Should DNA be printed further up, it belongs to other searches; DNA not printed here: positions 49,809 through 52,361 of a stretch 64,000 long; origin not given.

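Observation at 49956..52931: Divergent pair of genes sharing a TerB-like domain: a 751-aa four-TM protein and a free 143-aa copy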

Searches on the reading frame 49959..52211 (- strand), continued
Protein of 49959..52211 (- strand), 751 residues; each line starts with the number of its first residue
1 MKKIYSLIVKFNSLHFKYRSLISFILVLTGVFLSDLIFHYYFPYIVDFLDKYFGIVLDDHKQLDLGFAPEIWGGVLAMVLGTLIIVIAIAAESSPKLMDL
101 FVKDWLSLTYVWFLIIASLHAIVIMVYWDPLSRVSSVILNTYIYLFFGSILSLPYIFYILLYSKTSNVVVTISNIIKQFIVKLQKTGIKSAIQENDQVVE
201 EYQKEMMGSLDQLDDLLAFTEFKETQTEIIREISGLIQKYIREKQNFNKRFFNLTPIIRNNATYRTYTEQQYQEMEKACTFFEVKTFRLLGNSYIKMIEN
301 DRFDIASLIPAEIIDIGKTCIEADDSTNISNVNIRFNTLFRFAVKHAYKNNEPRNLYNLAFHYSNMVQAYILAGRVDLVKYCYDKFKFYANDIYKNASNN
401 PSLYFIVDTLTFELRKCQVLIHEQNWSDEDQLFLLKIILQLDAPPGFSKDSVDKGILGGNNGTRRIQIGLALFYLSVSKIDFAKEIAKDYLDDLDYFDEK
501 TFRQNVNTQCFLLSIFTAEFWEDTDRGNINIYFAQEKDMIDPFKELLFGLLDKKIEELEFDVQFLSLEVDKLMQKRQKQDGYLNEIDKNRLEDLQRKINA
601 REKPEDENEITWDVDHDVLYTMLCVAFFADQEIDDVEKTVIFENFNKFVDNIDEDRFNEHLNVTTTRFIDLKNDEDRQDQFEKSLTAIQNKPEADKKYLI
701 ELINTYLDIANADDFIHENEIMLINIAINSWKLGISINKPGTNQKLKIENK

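Call 68: find_encoding_contigs(protein=P0306, flank=7000, max_places=3)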
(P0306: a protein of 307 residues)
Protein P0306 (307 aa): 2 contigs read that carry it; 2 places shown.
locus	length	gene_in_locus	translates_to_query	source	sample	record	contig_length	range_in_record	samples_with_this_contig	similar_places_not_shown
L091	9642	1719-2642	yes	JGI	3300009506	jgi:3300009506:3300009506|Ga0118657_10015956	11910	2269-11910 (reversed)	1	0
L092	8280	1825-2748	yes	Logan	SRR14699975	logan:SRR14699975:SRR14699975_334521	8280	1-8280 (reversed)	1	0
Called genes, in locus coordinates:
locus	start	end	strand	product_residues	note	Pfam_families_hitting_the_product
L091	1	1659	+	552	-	?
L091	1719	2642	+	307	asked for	PF05099:TerB (weak)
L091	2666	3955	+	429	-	PF00155:Aminotran_1_2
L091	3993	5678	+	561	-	PF00343:Phosphorylase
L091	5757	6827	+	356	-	PF01791:DeoC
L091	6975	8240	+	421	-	PF01546:Peptidase_M20, PF07687:M20_dimer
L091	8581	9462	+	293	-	PF24827:AstE_AspA_cat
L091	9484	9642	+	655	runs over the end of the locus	PF01209:Ubie_methyltran, PF13489:Methyltransf_23, PF13649:Methyltransf_25, PF13847:Methyltransf_31, PF08241:Methyltransf_11, PF08242:Methyltransf_12, PF07478:Dala_Dala_lig_C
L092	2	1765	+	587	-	?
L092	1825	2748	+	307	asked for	PF05099:TerB (weak)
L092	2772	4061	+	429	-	PF00155:Aminotran_1_2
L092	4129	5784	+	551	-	PF00343:Phosphorylase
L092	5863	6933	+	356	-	PF01791:DeoC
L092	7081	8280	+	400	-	?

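Call 91: search_protein_families(library=pfam, alignment_id=A8, max_evalue=5)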
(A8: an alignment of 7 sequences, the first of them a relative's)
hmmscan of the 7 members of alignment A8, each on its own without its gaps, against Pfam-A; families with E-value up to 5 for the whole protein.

A. member 1, L059:9612-10136:+ (175 aa): 1 family
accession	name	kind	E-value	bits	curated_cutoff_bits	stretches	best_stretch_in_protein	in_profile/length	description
PF04959.19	ARS2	-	0.47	11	30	1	94-133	44-83/195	Arsenite-resistance protein 2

B. families by the number of members that match (of 7 scanned): 5 families
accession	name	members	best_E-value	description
PF13949.11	ALIX_LYPXL_bnd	1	0.014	ALIX V-shaped domain binding to HIV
PF08988.15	T3SS_needle_E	1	0.022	Type III secretion system, cytoplasmic E component of needle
PF06486.16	DUF1093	1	0.049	Protein of unknown function (DUF1093)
PF18664.7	CdiA_C_tRNase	1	0.085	CdiA C-terminal tRNase domain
PF04959.19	ARS2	1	0.47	Arsenite-resistance protein 2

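Call 92: search_solved_structures(query=A8, max_evalue=10)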
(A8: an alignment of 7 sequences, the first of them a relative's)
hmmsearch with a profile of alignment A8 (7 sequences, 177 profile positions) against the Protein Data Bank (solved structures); distinct sequences matched with E-value up to 10: 1.
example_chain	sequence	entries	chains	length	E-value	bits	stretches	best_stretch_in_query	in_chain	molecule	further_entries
9kvn_A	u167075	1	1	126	0.89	12.3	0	106-155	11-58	The unknown domain UKD in the bifunctional enzyme CelAly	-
